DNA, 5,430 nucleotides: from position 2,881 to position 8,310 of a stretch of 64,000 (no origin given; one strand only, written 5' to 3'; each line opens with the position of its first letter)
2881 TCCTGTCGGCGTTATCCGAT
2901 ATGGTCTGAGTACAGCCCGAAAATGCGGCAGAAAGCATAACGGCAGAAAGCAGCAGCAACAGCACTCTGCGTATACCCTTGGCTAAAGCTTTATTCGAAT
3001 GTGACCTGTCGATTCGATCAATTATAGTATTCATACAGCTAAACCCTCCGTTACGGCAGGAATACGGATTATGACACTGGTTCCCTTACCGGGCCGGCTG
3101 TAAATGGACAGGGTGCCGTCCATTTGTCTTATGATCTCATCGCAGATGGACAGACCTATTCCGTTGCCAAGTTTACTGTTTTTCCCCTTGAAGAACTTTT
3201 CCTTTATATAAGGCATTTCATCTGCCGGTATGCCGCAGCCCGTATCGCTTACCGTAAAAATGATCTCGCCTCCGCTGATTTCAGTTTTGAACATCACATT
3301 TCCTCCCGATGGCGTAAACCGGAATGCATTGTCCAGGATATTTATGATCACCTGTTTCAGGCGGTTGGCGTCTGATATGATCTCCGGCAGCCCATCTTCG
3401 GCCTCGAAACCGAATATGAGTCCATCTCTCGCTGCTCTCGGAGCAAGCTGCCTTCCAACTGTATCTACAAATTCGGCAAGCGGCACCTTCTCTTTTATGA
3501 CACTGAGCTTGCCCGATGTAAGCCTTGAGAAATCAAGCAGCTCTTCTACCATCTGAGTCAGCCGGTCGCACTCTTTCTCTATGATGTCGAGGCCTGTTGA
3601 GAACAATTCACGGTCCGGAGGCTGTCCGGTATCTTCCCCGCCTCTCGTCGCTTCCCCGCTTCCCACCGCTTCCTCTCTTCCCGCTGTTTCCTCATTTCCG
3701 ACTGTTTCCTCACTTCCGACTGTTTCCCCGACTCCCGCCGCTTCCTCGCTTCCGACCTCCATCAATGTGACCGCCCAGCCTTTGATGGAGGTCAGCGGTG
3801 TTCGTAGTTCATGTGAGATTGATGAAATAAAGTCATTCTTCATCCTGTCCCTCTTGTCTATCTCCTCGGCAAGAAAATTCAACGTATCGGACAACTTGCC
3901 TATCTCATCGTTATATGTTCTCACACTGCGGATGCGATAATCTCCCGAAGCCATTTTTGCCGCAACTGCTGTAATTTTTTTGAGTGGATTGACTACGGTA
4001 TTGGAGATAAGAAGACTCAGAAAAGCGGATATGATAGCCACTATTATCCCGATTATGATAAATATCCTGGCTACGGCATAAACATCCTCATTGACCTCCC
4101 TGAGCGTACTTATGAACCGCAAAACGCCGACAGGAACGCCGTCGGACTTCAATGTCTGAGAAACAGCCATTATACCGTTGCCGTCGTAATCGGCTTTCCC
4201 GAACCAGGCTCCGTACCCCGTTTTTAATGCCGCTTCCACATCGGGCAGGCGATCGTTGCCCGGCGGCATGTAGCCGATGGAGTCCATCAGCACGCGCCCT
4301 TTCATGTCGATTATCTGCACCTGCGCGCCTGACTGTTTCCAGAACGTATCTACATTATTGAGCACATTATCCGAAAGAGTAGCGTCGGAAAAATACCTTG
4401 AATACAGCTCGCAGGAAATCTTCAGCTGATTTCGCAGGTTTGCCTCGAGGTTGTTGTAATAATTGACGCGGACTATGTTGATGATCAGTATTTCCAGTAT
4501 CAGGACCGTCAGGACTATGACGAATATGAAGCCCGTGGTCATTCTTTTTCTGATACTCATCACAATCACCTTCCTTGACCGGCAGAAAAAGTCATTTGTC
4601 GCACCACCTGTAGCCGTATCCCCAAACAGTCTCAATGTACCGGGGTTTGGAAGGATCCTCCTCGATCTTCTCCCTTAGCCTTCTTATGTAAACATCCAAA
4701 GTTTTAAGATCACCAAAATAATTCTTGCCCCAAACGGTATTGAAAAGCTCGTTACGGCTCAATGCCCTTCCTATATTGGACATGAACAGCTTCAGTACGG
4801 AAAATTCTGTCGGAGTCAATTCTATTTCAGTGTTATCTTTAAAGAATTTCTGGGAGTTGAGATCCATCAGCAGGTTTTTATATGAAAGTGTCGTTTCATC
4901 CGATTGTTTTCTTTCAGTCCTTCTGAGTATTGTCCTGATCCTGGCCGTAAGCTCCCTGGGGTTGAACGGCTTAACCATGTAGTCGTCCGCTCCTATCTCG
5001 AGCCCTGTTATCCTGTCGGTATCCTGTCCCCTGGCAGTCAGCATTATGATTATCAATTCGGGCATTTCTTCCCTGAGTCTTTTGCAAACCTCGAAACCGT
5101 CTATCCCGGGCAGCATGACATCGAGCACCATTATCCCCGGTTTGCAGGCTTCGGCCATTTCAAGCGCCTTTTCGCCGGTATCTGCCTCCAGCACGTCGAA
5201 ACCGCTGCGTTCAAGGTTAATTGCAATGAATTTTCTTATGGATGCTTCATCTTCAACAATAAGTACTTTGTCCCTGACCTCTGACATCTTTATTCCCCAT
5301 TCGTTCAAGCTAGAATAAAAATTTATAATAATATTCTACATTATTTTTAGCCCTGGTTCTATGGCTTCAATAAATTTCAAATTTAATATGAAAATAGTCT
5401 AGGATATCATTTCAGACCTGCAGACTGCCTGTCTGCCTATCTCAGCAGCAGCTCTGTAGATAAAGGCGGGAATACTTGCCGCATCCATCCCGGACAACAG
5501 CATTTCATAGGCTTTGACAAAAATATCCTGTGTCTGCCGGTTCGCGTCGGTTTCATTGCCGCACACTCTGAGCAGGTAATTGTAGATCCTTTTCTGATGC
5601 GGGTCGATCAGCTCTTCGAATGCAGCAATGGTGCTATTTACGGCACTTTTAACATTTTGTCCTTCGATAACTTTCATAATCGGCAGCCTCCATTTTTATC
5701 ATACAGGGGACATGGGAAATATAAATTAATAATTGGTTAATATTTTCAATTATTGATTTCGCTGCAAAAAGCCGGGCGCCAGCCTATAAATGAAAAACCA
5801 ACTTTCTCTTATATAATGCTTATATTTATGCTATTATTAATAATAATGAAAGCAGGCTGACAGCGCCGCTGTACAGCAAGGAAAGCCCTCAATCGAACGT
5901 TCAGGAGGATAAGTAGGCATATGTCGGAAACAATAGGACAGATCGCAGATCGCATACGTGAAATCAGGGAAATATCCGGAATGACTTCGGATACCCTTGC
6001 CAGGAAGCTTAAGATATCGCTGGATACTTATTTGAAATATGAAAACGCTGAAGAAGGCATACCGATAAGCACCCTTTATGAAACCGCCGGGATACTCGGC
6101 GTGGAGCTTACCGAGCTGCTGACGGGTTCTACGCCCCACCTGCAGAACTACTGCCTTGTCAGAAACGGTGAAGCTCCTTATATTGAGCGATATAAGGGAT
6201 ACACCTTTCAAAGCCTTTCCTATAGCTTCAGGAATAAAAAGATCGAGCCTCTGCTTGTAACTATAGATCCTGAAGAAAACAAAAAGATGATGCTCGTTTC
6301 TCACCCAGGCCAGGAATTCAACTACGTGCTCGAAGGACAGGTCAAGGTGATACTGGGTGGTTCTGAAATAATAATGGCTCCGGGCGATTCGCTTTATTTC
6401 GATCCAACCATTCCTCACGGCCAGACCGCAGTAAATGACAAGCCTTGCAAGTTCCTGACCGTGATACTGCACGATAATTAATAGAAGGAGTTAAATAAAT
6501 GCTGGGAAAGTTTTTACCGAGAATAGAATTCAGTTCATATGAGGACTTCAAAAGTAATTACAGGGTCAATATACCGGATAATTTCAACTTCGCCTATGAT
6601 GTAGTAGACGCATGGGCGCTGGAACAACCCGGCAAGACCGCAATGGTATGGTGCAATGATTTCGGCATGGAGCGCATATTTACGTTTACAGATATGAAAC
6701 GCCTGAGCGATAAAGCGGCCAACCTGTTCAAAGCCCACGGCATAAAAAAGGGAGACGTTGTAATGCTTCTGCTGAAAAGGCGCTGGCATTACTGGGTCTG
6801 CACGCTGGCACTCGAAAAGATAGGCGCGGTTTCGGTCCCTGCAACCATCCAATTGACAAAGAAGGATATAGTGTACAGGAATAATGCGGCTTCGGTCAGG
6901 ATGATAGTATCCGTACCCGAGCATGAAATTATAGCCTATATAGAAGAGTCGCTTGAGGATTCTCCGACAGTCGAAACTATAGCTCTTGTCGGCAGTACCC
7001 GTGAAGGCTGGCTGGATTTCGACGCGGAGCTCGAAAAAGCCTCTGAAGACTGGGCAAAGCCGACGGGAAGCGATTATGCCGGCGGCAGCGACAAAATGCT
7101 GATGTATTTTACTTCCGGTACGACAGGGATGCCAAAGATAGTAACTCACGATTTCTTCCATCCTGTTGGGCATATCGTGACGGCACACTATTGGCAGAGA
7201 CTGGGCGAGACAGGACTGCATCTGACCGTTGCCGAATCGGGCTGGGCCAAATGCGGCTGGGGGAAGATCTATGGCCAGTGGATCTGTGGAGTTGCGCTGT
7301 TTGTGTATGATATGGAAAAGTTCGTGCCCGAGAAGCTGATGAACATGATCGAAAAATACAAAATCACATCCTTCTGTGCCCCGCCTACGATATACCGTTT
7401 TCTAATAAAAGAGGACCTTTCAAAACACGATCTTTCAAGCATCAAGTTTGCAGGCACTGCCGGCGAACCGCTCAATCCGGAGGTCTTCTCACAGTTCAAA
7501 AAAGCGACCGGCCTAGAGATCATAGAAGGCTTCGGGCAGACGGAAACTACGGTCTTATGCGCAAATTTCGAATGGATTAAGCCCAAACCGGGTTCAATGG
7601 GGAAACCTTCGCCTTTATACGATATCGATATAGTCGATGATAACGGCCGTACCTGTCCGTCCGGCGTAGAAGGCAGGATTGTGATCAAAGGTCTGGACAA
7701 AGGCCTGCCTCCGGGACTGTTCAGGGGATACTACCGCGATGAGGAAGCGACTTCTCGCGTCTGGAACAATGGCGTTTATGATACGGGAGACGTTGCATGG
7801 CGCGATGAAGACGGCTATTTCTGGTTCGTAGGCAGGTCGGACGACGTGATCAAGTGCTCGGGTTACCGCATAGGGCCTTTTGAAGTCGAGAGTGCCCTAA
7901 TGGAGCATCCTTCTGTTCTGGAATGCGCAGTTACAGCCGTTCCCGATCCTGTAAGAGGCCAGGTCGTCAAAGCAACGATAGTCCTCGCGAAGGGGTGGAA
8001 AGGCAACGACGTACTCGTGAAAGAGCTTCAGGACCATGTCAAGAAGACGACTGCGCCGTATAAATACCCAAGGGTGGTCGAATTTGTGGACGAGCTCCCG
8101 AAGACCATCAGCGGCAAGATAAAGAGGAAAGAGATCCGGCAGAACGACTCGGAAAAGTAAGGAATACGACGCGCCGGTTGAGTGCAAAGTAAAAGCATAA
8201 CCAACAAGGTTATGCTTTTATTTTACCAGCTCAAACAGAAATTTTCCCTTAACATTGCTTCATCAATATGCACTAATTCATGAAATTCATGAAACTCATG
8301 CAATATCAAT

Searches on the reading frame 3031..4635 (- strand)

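Call 60: search_protein_families(library=pfam, proteins=[window:3031-4635:-], max_evalue=0.001)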
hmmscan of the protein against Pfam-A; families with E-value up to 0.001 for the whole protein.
window:3031-4635:- (534 aa): 3 families
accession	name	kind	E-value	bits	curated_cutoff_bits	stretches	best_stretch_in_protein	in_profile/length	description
PF02518.31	HATPase_c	-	2.5e-27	95.9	26.4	1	422-527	2-109/111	Histidine kinase-, DNA gyrase B-, and HSP90-like ATPase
PF00512.31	HisKA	-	6.1e-16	58.7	26.9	2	265-293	1-29/66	His Kinase A (phospho-acceptor) domain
PF00672.30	HAMP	-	3.2e-08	34.2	25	1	209-259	1-51/53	HAMP domain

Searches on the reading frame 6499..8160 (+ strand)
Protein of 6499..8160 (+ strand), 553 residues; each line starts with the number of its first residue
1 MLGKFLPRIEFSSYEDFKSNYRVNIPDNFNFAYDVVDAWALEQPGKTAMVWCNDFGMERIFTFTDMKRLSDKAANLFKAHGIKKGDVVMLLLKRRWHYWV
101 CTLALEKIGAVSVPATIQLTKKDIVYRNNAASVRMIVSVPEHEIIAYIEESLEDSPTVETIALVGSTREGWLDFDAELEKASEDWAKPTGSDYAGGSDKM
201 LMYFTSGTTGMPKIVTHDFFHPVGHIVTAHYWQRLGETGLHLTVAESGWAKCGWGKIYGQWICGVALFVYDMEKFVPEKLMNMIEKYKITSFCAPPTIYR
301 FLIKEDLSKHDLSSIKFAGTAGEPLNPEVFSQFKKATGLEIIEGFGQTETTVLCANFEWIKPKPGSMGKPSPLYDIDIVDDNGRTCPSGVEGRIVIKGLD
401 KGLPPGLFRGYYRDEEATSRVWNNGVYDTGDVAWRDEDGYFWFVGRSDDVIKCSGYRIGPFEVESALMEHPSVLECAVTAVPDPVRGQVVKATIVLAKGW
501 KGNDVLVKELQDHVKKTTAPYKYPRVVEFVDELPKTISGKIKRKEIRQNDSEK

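Call 60: search_protein_families(library=pfam, proteins=[window:6499-8160:+], max_evalue=0.001)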
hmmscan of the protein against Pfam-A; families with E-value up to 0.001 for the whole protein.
window:6499-8160:+ (553 aa): 2 families
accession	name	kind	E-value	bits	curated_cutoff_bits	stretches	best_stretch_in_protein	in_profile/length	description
PF00501.34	AMP-binding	-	1.7e-64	218.5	29.9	1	37-412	2-384/384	AMP-binding enzyme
PF13193.12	AMP-binding_C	-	1.1e-24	87.6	24.5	1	462-540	1-76/76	AMP-binding enzyme C-terminal domain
